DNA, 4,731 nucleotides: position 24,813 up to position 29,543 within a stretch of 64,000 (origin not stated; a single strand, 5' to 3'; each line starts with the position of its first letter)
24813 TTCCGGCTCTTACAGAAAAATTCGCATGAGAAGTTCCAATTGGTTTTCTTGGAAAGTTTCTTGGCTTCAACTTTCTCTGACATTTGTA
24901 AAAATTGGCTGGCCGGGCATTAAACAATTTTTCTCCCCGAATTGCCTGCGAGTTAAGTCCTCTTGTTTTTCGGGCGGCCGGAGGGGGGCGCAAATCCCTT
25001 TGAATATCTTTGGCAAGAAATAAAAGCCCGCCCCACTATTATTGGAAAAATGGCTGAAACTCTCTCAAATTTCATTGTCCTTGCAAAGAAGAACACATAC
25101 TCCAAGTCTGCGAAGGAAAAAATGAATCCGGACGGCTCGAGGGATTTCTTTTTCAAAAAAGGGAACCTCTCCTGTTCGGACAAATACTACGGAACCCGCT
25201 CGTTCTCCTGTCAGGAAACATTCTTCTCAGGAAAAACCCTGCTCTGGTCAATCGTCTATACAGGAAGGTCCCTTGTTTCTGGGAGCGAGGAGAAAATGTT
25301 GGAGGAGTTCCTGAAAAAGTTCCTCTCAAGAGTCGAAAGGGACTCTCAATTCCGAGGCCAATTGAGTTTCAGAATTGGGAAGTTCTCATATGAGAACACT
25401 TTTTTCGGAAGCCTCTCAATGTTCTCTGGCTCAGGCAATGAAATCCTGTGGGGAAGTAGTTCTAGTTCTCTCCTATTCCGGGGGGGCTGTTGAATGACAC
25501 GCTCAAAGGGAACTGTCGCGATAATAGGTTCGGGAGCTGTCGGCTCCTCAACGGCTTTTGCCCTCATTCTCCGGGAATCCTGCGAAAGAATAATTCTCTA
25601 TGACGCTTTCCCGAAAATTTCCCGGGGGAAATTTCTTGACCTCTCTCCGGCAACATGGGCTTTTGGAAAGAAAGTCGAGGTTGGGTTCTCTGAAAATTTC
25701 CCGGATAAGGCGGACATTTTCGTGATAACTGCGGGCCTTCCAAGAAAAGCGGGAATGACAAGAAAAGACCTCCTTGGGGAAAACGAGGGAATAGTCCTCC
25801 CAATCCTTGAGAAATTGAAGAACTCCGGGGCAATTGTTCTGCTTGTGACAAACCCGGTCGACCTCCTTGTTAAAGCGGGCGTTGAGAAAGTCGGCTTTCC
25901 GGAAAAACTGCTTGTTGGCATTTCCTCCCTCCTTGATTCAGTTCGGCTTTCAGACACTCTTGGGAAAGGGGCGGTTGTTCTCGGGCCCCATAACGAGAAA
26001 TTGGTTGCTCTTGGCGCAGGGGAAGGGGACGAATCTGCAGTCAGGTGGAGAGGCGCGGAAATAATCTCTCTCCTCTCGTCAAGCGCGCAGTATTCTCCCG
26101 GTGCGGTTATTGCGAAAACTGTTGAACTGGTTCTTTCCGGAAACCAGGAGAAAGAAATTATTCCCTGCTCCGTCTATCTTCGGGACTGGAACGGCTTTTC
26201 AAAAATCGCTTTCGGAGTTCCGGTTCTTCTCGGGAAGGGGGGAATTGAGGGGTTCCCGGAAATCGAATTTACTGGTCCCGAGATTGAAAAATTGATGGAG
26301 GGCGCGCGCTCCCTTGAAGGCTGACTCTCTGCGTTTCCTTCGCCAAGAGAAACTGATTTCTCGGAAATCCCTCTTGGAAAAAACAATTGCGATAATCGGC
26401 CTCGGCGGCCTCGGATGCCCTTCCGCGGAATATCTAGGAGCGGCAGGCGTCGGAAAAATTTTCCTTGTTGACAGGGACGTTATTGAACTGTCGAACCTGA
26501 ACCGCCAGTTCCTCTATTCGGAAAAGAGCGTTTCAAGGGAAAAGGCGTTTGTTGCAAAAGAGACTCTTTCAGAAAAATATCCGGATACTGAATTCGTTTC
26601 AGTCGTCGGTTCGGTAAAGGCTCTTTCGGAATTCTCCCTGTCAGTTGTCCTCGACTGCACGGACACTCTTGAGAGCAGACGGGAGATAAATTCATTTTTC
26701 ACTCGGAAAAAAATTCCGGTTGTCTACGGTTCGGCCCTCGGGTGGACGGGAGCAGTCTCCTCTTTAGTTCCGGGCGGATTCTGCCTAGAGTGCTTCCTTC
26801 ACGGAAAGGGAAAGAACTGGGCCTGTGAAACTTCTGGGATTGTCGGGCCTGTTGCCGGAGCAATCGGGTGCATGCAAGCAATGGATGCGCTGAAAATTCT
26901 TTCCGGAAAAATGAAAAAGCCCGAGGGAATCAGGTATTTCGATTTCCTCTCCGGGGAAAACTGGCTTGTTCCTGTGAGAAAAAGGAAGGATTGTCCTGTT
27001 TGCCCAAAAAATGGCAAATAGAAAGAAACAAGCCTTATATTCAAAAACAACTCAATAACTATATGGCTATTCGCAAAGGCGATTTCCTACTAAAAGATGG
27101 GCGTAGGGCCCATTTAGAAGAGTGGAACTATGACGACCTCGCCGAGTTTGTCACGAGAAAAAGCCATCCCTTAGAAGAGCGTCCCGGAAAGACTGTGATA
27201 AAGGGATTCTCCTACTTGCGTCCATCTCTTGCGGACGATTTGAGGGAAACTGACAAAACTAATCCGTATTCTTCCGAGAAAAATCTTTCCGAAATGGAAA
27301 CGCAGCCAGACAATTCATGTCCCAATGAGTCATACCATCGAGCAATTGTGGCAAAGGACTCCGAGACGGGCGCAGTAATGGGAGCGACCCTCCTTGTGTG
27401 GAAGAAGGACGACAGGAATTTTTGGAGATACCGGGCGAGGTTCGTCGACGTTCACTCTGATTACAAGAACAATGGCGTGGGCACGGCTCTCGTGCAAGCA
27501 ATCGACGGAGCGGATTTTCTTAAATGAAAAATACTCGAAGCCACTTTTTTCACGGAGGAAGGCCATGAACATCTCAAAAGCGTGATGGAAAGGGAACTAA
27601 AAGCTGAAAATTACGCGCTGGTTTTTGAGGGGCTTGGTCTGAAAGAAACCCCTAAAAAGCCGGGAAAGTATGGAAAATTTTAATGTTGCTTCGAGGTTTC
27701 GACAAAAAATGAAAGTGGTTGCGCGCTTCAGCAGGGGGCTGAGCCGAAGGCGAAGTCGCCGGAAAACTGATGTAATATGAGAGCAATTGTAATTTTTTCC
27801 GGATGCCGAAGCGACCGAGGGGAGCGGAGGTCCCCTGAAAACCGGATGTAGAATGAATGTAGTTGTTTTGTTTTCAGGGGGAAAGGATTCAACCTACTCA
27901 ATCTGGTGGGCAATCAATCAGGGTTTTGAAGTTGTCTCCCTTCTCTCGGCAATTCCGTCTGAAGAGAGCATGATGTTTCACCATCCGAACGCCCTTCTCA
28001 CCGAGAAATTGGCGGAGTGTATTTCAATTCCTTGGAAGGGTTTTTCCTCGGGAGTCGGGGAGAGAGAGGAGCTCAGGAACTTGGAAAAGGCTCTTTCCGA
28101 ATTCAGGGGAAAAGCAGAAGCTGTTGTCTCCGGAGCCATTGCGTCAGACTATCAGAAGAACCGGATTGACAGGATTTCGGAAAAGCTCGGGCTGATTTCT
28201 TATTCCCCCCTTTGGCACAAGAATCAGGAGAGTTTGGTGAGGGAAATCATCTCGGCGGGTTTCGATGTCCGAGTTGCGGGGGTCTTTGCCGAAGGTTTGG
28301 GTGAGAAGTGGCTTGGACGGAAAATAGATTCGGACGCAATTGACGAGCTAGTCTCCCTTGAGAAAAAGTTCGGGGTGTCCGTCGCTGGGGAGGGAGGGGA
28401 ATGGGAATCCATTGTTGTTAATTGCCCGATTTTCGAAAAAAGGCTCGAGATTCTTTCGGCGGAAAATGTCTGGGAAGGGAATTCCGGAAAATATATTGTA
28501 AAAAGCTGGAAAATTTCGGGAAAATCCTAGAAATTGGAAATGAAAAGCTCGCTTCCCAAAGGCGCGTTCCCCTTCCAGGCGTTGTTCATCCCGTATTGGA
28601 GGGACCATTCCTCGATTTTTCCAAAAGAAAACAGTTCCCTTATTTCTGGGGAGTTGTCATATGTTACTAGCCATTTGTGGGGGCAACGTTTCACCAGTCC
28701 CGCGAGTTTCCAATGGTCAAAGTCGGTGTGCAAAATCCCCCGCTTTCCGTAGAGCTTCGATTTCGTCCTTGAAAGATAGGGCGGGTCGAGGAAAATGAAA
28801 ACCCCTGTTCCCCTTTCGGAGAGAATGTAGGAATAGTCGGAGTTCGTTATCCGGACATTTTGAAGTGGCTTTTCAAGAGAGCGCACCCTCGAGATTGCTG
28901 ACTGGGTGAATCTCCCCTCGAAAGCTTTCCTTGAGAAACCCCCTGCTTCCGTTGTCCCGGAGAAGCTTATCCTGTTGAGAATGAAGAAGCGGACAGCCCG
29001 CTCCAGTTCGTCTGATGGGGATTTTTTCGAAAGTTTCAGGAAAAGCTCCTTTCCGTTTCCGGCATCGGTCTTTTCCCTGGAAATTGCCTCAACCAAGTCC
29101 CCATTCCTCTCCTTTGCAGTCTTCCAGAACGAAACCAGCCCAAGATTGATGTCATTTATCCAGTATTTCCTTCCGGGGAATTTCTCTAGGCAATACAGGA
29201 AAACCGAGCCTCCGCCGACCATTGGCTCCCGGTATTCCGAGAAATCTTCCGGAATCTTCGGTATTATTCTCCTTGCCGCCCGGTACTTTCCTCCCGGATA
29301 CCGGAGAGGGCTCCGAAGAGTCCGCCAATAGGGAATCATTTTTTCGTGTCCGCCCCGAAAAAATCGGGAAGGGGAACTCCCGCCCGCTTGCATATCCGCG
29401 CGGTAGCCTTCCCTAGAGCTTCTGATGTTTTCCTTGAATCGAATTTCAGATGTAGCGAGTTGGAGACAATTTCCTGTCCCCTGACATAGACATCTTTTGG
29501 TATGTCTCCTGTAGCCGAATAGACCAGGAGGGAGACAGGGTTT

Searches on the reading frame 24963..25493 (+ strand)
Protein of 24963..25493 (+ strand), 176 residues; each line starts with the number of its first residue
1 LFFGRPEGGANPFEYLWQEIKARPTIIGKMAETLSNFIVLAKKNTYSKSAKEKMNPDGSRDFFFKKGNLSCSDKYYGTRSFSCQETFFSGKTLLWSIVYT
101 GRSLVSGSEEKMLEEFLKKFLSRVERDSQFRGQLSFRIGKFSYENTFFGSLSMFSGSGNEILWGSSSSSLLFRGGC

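Call 17: search_protein_families(library=pfam, proteins=[window:24963-25493:+], max_evalue=0.001)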
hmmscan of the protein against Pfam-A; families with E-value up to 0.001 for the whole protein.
window:24963-25493:+ (176 aa): 1 family
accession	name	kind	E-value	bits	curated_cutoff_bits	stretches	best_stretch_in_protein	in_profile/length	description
PF18931.5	DUF5680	-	7.5e-17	62.1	25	1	73-175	1-102/104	Domain of unknown function (DUF5680)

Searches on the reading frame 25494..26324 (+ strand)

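Call 17: search_protein_families(library=pfam, proteins=[window:25494-26324:+], max_evalue=0.001)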
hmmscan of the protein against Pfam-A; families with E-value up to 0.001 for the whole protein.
window:25494-26324:+ (276 aa): 2 families
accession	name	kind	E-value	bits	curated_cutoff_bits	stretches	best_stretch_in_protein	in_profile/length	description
PF00056.29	Ldh_1_N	-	6.7e-26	91.4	27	1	8-141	3-140/141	lactate/malate dehydrogenase, NAD binding domain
PF02866.23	Ldh_1_C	-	2.7e-08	34.4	22.6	1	182-271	70-160/174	lactate/malate dehydrogenase, alpha/beta C-terminal domain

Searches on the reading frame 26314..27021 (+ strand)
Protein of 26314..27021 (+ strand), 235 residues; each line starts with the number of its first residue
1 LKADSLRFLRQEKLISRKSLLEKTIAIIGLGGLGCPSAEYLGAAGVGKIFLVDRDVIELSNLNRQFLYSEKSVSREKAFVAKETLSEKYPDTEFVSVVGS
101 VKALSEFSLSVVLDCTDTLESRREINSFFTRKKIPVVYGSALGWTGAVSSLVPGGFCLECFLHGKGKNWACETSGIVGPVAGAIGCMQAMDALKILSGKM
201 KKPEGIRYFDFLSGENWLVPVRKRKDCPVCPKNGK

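Call 17: search_protein_families(library=pfam, proteins=[window:26314-27021:+], max_evalue=0.001)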
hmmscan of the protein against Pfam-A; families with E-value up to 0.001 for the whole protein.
window:26314-27021:+ (235 aa): 1 family
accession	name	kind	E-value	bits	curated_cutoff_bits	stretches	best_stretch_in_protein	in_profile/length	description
PF00899.27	ThiF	-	4.2e-52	177.1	28.1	1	17-228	15-237/238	ThiF family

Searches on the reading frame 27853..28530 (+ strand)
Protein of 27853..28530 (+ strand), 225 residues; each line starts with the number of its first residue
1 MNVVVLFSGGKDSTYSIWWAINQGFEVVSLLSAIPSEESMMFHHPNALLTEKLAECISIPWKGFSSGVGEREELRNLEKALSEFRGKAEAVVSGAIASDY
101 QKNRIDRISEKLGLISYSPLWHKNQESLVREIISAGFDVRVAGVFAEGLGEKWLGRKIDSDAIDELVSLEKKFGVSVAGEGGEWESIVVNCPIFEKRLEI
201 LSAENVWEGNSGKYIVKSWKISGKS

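Call 17: search_protein_families(library=pfam, proteins=[window:27853-28530:+], max_evalue=0.001)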
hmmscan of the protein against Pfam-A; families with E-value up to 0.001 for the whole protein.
window:27853-28530:+ (225 aa): 2 families
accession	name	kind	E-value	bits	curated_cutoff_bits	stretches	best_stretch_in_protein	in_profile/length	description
PF01902.24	Diphthami_syn_2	-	8.5e-65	218.8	23.2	1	1-219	1-217/219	Diphthamide synthase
PF06508.19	QueC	-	0.00083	19.3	22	0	3-30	2-29/210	Queuosine biosynthesis protein QueC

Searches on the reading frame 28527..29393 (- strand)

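Call 17: search_protein_families(library=pfam, proteins=[window:28527-29393:-], max_evalue=0.001)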
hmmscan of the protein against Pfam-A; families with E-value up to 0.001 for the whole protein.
window:28527-29393:- (288 aa): 1 family
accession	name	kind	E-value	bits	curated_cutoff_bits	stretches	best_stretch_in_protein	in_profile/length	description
PF02086.21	MethyltransfD12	-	5.1e-37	128.4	22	1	32-269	1-253/253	D12 class N6 adenine-specific DNA methyltransferase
